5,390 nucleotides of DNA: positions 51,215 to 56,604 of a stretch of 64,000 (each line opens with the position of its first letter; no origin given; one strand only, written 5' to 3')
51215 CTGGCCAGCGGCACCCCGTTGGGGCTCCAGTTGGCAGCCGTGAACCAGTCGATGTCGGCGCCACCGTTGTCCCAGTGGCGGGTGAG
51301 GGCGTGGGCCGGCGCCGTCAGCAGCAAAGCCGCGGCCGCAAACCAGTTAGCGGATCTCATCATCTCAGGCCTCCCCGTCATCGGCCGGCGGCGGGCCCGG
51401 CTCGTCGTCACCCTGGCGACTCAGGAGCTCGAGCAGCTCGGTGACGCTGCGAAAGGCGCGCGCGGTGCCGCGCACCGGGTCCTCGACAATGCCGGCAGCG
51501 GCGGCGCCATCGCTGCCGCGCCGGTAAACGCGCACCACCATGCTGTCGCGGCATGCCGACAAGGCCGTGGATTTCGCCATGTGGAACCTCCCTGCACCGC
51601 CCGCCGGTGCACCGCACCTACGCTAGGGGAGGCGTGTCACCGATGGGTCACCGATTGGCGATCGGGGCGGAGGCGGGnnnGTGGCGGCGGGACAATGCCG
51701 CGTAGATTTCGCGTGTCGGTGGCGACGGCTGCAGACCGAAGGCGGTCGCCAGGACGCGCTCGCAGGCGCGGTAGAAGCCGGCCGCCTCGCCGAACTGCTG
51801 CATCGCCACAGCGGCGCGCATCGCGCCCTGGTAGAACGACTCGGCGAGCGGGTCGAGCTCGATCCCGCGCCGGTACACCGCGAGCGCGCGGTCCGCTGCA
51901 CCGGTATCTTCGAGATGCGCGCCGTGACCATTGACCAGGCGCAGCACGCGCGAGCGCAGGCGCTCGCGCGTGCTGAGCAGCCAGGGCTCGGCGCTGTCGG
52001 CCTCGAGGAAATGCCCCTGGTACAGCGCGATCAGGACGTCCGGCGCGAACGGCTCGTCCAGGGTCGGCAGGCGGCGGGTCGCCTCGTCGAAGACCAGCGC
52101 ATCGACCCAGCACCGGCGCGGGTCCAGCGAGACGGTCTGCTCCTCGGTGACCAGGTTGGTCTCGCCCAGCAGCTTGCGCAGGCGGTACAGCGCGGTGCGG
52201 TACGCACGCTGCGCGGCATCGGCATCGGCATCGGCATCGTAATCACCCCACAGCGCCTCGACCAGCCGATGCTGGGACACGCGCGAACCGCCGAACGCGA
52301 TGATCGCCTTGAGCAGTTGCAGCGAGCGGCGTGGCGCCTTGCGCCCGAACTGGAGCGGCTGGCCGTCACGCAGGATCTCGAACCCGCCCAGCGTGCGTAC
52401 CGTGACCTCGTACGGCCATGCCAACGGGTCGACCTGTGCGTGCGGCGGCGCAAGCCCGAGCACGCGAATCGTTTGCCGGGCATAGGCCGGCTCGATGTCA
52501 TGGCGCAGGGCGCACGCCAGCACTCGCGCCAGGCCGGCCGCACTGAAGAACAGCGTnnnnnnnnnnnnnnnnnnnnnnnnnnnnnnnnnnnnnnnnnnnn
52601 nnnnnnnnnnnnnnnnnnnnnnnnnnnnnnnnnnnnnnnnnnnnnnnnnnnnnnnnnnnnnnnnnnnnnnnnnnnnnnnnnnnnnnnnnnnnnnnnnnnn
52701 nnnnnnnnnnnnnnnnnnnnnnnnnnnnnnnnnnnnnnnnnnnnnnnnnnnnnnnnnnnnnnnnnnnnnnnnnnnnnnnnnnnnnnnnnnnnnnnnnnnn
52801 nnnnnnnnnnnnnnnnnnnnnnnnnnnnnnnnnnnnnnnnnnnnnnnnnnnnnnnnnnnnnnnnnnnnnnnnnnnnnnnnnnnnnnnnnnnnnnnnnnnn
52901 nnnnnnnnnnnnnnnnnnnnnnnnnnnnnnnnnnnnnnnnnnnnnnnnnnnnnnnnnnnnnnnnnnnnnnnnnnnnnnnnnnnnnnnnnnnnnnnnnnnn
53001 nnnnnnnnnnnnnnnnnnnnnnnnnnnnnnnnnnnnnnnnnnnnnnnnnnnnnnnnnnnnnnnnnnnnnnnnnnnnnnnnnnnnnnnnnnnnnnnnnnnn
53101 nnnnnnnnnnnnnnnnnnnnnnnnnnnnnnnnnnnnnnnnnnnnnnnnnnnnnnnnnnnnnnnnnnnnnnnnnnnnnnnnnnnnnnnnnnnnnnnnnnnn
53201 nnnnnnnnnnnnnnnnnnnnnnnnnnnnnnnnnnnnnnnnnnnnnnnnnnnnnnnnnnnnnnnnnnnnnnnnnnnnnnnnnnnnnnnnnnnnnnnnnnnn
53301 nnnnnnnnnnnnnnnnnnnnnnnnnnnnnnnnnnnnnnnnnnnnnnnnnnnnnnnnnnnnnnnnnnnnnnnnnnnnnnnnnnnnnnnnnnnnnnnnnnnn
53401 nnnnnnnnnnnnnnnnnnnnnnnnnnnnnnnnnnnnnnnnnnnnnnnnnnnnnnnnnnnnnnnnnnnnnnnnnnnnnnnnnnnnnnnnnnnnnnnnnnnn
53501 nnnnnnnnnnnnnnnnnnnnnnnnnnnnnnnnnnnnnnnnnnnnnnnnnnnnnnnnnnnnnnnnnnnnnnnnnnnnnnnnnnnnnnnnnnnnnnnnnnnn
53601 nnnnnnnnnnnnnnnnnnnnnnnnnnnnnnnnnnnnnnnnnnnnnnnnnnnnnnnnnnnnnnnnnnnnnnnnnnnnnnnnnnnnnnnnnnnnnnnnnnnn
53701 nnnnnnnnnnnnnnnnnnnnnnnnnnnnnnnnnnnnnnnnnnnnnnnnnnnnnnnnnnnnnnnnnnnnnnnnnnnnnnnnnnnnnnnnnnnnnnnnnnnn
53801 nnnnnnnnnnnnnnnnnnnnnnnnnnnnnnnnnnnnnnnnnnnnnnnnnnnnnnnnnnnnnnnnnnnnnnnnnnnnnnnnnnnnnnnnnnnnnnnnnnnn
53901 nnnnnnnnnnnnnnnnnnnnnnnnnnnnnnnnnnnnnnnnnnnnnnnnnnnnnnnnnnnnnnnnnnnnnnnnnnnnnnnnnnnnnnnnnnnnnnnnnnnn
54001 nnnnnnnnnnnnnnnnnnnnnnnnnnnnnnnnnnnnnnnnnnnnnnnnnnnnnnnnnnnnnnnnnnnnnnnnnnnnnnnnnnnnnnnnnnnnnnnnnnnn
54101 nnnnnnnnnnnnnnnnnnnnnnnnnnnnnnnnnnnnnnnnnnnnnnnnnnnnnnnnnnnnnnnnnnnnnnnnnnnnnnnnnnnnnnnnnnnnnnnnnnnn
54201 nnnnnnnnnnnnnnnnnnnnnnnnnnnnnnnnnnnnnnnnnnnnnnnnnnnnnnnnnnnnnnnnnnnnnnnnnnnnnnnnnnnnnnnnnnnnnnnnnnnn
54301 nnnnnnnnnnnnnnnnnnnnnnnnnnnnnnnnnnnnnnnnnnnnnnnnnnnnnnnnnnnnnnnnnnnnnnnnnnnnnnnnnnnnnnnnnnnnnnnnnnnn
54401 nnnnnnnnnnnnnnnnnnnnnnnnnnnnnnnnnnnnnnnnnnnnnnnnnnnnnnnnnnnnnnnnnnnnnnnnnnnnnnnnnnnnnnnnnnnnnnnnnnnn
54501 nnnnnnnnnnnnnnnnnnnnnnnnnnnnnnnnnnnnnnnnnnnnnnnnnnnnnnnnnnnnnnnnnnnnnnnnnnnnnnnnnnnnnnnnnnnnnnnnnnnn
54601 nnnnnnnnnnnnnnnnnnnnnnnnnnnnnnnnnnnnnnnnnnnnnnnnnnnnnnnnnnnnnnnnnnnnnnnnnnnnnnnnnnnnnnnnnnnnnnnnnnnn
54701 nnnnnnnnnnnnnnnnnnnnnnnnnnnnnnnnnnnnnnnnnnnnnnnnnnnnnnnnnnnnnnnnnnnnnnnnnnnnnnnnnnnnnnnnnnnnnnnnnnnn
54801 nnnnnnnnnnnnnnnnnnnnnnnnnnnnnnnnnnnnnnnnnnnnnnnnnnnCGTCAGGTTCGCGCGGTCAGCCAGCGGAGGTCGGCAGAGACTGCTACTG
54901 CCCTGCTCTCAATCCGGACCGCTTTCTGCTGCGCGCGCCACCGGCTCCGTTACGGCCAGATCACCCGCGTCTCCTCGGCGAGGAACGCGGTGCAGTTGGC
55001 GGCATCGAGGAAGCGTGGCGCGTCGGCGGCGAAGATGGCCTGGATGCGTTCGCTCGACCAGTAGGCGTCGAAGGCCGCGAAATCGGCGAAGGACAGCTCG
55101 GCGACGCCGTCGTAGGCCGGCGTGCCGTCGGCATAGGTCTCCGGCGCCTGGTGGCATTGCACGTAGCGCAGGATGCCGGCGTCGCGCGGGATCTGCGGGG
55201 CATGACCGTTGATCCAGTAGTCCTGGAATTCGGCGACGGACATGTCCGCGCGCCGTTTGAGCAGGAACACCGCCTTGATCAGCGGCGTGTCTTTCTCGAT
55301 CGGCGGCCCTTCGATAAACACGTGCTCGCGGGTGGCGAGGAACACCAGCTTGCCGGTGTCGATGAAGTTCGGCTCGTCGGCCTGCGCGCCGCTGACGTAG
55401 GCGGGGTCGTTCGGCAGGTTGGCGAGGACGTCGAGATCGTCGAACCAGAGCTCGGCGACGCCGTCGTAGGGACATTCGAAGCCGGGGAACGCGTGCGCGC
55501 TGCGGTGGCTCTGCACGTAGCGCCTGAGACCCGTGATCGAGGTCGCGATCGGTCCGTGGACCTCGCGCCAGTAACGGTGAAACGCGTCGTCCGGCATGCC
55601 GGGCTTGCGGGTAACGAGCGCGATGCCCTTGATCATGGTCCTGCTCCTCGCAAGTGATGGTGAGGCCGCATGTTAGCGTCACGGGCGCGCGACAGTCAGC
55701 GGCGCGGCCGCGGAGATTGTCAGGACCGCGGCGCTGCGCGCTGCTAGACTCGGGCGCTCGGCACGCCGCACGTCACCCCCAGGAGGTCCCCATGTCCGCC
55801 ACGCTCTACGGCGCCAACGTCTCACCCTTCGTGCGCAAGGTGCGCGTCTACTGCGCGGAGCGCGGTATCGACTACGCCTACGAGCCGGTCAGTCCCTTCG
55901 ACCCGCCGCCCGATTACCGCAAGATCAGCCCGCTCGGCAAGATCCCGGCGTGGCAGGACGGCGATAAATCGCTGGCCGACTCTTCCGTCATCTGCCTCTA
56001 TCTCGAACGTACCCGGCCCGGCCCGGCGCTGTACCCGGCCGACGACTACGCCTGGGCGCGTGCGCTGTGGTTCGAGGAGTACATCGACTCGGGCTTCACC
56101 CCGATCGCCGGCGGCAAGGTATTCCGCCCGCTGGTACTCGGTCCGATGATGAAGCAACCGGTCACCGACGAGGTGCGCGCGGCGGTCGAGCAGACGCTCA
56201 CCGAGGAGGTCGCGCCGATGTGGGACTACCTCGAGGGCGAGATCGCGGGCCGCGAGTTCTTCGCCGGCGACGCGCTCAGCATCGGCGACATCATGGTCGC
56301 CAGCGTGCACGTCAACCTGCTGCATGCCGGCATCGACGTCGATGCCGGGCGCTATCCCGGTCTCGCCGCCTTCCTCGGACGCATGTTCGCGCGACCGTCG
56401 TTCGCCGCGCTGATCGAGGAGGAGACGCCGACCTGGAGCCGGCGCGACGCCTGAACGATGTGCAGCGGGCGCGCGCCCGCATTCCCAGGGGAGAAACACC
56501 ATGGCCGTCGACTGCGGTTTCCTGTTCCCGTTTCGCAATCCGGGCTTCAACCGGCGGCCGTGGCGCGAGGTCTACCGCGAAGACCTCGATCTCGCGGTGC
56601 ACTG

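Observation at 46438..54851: Inverted-architecture STAND-SARP regulator, 11-bp-periodic direct repeats, a 71-aa ORF and a 1640-aa PEP-CTERM-like beta-helical protein form one module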

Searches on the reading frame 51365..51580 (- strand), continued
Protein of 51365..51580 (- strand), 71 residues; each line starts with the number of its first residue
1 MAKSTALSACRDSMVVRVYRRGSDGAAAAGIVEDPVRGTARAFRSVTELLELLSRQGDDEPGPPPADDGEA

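Call 90: search_protein_families(library=ncbifam, proteins=[L096:3701-4414:+, L097:6586-7482:+, L121:3572-4399:+], max_evalue=1)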
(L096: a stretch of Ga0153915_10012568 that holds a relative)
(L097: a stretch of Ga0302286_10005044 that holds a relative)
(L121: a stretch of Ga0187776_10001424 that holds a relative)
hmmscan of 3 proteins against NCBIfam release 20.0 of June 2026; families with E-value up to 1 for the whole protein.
L096:3701-4414:+ (238 aa): 5 families
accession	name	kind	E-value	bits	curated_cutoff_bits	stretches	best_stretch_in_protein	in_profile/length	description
TIGR03370.1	VPLPA-CTERM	domain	6.2e-05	22.9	25.35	1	210-226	1-17/25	VPLPA-CTERM sorting domain-containing protein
NF033554.9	floc_PepA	equivalog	0.001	19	80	1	208-234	235-260/261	flocculation-associated PEP-CTERM protein PepA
NF038129.1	PEP_NF038129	equivalog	0.0068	16.3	65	1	206-234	167-194/194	NF038129 family PEP-CTERM protein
NF038125.1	PEP_CTERM_THxN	subfamily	0.12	11.9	85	1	208-233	222-245/246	THxN family PEP-CTERM protein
NF038120.1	PEP_CTERM_QFxxD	subfamily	0.2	11.5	80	0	208-234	191-214/215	NF038120 family PEP-CTERM protein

L097:6586-7482:+ (299 aa): 12 families
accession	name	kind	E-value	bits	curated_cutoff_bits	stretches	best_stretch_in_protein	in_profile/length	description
TIGR02595.1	PEP_CTERM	domain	1.5e-06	28.6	16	1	270-293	1-23/24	PEP-CTERM sorting domain-containing protein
NF041927.1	Xrt_dep_XDP1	equivalog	4.4e-06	26.9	125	1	263-293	213-242/242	exosortase-dependent surface protein XDP1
NF038125.1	PEP_CTERM_THxN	subfamily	2.6e-05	23.9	85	1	270-293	223-246/246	THxN family PEP-CTERM protein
NF038129.1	PEP_NF038129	equivalog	9.2e-05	22.4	65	1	235-293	139-194/194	NF038129 family PEP-CTERM protein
NF041538.1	PEP_EDSA_1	subfamily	0.00034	20.4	100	1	270-293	284-307/307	EDSAP-1 family PEP-CTERM protein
NF038120.1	PEP_CTERM_QFxxD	subfamily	0.006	16.5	80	1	270-292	193-215/215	NF038120 family PEP-CTERM protein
NF033554.9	floc_PepA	equivalog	0.0088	15.9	80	1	127-293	91-260/261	flocculation-associated PEP-CTERM protein PepA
NF038118.1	PEP_CTERM_CCXG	equivalog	0.033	13.9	90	1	270-293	176-199/199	CCXG family PEP-CTERM protein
NF033947.0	PEP-cistern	hypoth_equivalog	0.064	13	60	1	262-292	165-195/195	cistern family PEP-CTERM protein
NF038119.1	PEP_CTERM_MHFG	equivalog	0.074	13.3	100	1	264-293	230-259/260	MHFG family PEP-CTERM protein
TIGR03901.2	MYXO-CTERM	domain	0.12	12.8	20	1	266-292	11-32/34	MYXO-CTERM sorting domain-containing protein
NF038126.1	PEP_CTERM_FxDxF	subfamily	0.53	10.5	50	0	270-292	142-165/165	FxDxF family PEP-CTERM protein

L121:3572-4399:+ (276 aa): 7 families
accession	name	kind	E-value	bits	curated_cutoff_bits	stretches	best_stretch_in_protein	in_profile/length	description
TIGR03370.1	VPLPA-CTERM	domain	0.00017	21.5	25.35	1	248-271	1-24/25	VPLPA-CTERM sorting domain-containing protein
NF033554.9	floc_PepA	equivalog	0.00083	19.2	80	1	246-271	235-260/261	flocculation-associated PEP-CTERM protein PepA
NF041538.1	PEP_EDSA_1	subfamily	0.0088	15.7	100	1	244-271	281-306/307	EDSAP-1 family PEP-CTERM protein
NF046088.1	anchor_EppA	equivalog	0.028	14.8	90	1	248-272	33-57/58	EPS-associated small membrane protein EppA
NF038129.1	PEP_NF038129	equivalog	0.031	14.1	65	1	221-272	145-194/194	NF038129 family PEP-CTERM protein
NF038039.1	WGxxGxxG-CTERM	domain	0.19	11.8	24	1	260-268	6-14/19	WGxxGxxG-CTERM domain-containing protein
NF038120.1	PEP_CTERM_QFxxD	subfamily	0.22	11.3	80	0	245-268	190-213/215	NF038120 family PEP-CTERM protein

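Call 94: search_protein_families(library=padloc, proteins=[window:51365-51580:-], max_evalue=0.01)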
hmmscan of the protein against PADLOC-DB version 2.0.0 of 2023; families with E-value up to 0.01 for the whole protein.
window:51365-51580:- (71 aa): 0 families

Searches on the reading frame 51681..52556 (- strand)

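Call 8: search_protein_families(library=ncbifam, proteins=[window:51681-52556:-], max_evalue=10)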
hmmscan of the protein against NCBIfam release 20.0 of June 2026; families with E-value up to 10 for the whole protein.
seq(292 aa): 2 families
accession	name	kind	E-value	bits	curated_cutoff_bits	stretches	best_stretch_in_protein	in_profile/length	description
NF033118.1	vanR-O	exception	0.0032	16.9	505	1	60-138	143-212/233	vancomycin resistance response regulator transcription factor VanR-O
NF005568.0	PRK07239.1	equivalog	0.0099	14.8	273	1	75-137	307-362/381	uroporphyrinogen-III synthase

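Call 9: search_protein_families(library=pfam, proteins=[window:51681-52556:-], max_evalue=10)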
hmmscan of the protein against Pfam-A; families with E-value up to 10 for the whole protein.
seq(292 aa): 3 families
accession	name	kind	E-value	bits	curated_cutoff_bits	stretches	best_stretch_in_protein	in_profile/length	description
PF03704.23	BTAD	-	4.6e-16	59.9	22.1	1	177-288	34-145/146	Bacterial transcriptional activator domain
PF00486.34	Trans_reg_C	-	0.0079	16.7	26.2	1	76-133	8-60/77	Transcriptional regulatory protein, C terminal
PF13428.12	TPR_14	-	0.33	12.2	23.5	1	214-243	10-39/44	Tetratricopeptide repeat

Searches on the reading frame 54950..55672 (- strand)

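Call 44: search_protein_families(library=pfam, proteins=[window:54950-55672:-], max_evalue=0.0001)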
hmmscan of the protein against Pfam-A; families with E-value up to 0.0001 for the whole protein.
window:54950-55672:- (240 aa): 1 family
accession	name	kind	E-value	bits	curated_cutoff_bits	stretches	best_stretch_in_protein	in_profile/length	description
PF07110.17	EthD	-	9.7e-35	120.1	22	2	23-106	1-95/96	EthD domain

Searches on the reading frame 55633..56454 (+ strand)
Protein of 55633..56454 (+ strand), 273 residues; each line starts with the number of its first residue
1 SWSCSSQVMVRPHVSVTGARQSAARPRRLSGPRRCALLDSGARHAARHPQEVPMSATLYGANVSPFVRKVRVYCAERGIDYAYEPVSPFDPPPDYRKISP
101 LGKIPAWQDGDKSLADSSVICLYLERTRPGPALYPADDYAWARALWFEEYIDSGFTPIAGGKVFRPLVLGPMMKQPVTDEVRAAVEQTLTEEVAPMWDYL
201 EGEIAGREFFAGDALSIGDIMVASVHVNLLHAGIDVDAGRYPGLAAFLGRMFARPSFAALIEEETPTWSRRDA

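Call 44: search_protein_families(library=pfam, proteins=[window:55633-56454:+], max_evalue=0.0001)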
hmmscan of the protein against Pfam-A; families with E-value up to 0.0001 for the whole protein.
window:55633-56454:+ (273 aa): 6 families
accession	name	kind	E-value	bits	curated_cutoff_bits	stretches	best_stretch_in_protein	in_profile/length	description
PF13417.12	GST_N_3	-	1.9e-22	79.8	22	1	58-131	1-74/75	Glutathione S-transferase, N-terminal domain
PF13409.12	GST_N_2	-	3.3e-19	69.7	25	1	64-126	2-69/70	Glutathione S-transferase, N-terminal domain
PF02798.26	GST_N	-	2.2e-11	44.3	20.9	1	54-126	1-76/76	Glutathione S-transferase, N-terminal domain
PF00043.30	GST_C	-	1.2e-07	32.3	20.7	1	169-255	10-93/93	Glutathione S-transferase, C-terminal domain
PF13410.11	GST_C_2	-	4.7e-06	27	24.9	1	189-250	7-69/69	Glutathione S-transferase, C-terminal domain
PF14497.11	GST_C_3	-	1.1e-05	26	21.6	1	183-262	22-102/104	Glutathione S-transferase, C-terminal domain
